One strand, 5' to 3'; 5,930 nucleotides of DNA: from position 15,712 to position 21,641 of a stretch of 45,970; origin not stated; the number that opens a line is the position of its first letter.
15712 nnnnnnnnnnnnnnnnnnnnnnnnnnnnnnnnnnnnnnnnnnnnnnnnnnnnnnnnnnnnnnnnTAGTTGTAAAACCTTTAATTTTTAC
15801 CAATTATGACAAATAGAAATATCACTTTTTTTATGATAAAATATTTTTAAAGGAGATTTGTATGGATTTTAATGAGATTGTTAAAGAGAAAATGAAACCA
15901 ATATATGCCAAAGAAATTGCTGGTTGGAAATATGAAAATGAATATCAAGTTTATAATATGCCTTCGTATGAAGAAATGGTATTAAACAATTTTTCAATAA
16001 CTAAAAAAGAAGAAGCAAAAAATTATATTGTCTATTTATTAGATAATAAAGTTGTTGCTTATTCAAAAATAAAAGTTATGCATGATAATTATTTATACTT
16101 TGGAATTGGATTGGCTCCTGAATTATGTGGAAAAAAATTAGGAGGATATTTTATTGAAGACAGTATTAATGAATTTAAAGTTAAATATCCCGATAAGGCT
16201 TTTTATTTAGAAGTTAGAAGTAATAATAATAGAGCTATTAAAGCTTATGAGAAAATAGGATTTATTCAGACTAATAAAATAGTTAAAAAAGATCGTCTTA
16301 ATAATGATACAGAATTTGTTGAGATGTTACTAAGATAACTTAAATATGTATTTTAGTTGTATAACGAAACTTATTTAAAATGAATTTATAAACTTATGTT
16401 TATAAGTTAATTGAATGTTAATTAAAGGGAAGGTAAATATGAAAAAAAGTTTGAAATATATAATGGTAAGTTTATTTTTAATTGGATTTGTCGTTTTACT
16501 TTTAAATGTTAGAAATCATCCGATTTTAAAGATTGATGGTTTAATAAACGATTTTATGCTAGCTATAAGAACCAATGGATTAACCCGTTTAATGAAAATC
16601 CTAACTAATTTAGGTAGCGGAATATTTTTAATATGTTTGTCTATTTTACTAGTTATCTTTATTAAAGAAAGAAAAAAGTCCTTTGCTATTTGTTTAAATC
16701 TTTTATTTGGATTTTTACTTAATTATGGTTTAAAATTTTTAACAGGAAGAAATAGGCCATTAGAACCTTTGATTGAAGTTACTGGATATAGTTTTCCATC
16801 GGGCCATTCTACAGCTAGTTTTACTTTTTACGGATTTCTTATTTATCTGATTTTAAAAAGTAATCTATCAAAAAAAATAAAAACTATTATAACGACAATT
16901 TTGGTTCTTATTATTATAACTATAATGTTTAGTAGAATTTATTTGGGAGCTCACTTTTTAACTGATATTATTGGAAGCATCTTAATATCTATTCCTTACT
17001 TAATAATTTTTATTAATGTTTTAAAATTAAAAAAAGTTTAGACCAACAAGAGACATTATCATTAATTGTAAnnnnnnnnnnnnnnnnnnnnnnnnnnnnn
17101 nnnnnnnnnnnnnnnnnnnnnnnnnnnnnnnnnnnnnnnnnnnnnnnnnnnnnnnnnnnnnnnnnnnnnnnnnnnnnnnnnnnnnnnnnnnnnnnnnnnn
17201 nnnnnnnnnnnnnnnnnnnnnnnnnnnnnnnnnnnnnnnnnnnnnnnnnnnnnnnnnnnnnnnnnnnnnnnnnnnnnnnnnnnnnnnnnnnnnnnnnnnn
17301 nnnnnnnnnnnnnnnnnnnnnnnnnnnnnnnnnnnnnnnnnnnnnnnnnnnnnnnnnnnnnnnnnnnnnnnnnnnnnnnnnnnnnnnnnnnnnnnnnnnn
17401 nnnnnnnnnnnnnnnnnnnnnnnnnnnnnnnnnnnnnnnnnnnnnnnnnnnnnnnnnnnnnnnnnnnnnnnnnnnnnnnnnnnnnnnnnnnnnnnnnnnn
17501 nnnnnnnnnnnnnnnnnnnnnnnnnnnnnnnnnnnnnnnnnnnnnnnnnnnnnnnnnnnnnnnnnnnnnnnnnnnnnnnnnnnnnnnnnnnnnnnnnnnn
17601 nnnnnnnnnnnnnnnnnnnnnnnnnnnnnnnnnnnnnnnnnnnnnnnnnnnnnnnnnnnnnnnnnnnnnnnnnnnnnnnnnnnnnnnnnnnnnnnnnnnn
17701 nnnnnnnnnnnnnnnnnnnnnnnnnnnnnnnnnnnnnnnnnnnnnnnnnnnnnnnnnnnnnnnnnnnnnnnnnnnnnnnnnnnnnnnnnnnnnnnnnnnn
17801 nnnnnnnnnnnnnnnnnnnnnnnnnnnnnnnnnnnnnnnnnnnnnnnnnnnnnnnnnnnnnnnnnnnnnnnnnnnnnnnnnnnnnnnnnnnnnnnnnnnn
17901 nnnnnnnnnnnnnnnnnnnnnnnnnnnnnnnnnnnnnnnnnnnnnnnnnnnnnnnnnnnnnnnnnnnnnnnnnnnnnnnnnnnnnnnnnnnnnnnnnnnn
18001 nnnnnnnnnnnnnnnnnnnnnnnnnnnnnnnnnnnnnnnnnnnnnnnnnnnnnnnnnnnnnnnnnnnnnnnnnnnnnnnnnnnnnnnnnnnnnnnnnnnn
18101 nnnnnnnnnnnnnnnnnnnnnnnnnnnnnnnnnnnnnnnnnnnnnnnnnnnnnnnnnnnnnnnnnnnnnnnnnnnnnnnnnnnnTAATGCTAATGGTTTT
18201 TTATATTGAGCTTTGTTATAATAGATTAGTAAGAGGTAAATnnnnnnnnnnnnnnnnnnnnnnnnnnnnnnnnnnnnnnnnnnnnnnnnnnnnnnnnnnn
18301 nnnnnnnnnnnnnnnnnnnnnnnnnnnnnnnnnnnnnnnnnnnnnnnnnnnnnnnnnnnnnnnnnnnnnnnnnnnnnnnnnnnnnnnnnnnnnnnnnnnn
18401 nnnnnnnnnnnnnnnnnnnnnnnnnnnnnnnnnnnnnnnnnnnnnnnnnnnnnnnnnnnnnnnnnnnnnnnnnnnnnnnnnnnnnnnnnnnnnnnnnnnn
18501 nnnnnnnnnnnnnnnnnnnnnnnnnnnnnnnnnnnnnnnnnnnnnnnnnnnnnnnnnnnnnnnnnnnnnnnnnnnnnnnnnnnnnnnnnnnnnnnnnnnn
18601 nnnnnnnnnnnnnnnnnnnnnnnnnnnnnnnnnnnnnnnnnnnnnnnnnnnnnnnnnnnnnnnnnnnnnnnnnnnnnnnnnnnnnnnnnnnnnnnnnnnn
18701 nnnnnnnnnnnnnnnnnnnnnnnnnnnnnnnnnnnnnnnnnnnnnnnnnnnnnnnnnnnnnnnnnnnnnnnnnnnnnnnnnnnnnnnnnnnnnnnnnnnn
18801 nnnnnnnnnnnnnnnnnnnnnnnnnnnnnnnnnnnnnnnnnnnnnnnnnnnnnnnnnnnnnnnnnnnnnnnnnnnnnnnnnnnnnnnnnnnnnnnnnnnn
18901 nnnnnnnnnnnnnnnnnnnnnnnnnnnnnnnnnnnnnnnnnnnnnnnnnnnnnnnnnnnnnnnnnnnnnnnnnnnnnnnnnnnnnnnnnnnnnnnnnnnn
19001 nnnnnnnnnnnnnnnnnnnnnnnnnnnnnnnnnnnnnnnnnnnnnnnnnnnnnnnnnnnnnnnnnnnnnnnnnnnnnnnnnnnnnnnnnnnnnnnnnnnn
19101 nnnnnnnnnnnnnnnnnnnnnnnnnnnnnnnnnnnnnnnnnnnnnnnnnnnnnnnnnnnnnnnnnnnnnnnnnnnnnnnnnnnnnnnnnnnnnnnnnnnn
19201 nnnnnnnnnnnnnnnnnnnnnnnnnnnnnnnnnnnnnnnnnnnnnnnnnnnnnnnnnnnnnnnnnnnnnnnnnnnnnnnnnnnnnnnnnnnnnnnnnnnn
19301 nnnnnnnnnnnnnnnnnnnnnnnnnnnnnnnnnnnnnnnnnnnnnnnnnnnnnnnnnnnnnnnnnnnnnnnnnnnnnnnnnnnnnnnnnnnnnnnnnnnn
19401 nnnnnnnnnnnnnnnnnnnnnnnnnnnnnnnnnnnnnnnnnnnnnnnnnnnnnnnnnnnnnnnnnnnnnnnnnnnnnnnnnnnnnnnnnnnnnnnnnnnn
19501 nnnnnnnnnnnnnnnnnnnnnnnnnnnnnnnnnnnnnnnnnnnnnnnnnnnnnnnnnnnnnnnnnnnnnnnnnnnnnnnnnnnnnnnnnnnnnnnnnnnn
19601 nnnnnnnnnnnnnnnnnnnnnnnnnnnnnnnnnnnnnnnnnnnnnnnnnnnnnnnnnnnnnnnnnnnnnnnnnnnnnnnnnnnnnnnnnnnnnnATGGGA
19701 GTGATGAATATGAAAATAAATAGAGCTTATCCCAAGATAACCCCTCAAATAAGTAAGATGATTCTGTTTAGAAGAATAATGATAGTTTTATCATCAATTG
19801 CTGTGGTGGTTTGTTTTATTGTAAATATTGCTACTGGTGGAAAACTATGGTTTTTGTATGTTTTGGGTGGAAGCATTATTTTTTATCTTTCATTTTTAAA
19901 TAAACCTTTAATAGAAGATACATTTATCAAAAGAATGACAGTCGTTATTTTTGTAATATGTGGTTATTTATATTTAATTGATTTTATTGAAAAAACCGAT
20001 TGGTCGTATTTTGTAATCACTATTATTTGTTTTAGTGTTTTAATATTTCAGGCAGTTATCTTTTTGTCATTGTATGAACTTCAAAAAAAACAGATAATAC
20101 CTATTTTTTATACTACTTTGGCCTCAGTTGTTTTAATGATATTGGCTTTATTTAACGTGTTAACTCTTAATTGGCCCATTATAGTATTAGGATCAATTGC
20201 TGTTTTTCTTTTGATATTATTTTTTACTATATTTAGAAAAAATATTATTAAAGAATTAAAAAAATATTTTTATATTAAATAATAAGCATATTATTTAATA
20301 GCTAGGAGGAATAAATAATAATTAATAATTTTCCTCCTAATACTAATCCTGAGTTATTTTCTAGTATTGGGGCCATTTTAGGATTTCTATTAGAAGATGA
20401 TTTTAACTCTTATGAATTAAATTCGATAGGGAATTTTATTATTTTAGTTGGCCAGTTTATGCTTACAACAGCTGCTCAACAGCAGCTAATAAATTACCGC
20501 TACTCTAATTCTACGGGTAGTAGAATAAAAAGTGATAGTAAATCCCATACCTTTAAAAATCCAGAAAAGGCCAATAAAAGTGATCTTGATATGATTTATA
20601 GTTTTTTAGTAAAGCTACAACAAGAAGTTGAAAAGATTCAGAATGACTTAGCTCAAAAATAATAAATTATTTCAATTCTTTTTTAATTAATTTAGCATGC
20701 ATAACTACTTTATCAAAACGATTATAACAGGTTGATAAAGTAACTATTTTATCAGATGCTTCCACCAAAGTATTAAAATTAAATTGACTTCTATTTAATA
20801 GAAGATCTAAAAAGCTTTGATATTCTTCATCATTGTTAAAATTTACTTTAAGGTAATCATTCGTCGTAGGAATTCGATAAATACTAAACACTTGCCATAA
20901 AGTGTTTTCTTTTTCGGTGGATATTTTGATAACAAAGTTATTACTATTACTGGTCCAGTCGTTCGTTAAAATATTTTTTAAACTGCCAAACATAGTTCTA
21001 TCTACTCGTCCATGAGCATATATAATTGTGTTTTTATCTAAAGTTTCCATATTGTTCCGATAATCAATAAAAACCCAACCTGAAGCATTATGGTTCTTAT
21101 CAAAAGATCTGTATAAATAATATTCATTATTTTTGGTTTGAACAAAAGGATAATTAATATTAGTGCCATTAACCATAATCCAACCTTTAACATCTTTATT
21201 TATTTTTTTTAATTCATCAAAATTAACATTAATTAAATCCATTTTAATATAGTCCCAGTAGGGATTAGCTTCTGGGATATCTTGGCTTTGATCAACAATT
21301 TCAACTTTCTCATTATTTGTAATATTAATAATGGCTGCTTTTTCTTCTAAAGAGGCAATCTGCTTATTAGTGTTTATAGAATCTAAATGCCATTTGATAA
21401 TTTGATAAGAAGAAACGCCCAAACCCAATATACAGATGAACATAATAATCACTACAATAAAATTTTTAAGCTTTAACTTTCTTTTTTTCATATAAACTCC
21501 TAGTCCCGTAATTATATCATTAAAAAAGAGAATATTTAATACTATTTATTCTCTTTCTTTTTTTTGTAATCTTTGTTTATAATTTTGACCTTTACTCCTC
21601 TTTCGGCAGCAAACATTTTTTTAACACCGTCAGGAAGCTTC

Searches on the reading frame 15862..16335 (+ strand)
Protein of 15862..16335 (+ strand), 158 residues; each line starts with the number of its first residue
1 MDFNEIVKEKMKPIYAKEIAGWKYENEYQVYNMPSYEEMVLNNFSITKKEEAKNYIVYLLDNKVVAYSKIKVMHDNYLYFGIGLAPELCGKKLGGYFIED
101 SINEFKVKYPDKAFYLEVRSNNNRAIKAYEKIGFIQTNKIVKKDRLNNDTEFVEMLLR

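Call 56: search_protein_families(library=ncbifam, proteins=[window:15862-16335:+])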
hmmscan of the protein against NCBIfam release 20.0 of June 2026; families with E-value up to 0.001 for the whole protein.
window:15862-16335:+ (158 aa): 4 families
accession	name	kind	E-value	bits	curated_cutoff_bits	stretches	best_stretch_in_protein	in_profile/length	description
TIGR01575.1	rimI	equivalog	2.1e-12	47.3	86.4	1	26-137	8-115/132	ribosomal protein S18-alanine N-acetyltransferase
NF007025.1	PRK09491.1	equivalog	1.1e-09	38.4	173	1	25-137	16-122/145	ribosomal protein S18-alanine N-acetyltransferase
NF007644.0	PRK10314.1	equivalog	5.2e-05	23.1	171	1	55-146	50-141/153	GNAT family N-acetyltransferase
TIGR03585.1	PseH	equivalog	0.00067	19.8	93.1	1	44-139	42-138/156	UDP-4-amino-4,6-dideoxy-N-acetyl-beta-L-altrosamine N-acetyltransferase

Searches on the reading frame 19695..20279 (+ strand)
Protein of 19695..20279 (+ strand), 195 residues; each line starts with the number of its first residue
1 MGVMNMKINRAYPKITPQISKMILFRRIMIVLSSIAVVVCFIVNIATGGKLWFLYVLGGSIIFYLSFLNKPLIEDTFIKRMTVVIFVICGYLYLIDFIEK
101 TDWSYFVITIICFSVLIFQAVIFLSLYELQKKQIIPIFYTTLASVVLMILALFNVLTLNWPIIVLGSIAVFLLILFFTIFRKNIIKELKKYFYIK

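Call 65: search_protein_families(library=pfam, proteins=[window:19695-20279:+])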
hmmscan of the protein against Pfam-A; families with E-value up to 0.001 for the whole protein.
window:19695-20279:+ (195 aa): 1 family
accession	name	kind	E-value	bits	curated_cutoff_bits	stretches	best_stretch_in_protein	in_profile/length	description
PF19845.4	DUF6320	-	4.2e-17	63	29.9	1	12-194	1-186/186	Family of unknown function (DUF6320)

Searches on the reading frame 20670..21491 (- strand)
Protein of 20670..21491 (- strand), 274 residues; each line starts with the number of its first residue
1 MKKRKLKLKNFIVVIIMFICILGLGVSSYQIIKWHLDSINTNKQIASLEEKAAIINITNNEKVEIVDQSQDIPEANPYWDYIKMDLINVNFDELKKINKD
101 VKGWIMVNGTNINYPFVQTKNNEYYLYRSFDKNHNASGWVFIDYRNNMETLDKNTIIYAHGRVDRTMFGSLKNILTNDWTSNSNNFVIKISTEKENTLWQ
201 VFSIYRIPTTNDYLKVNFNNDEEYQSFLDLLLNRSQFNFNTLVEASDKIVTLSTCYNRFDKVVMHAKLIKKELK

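Call 65: search_protein_families(library=pfam, proteins=[window:20670-21491:-])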
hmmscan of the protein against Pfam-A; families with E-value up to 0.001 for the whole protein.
window:20670-21491:- (274 aa): 1 family
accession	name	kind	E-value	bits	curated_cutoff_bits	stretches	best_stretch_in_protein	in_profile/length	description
PF04203.18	Sortase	-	3.8e-09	36.8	26.6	1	107-268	3-124/125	Sortase domain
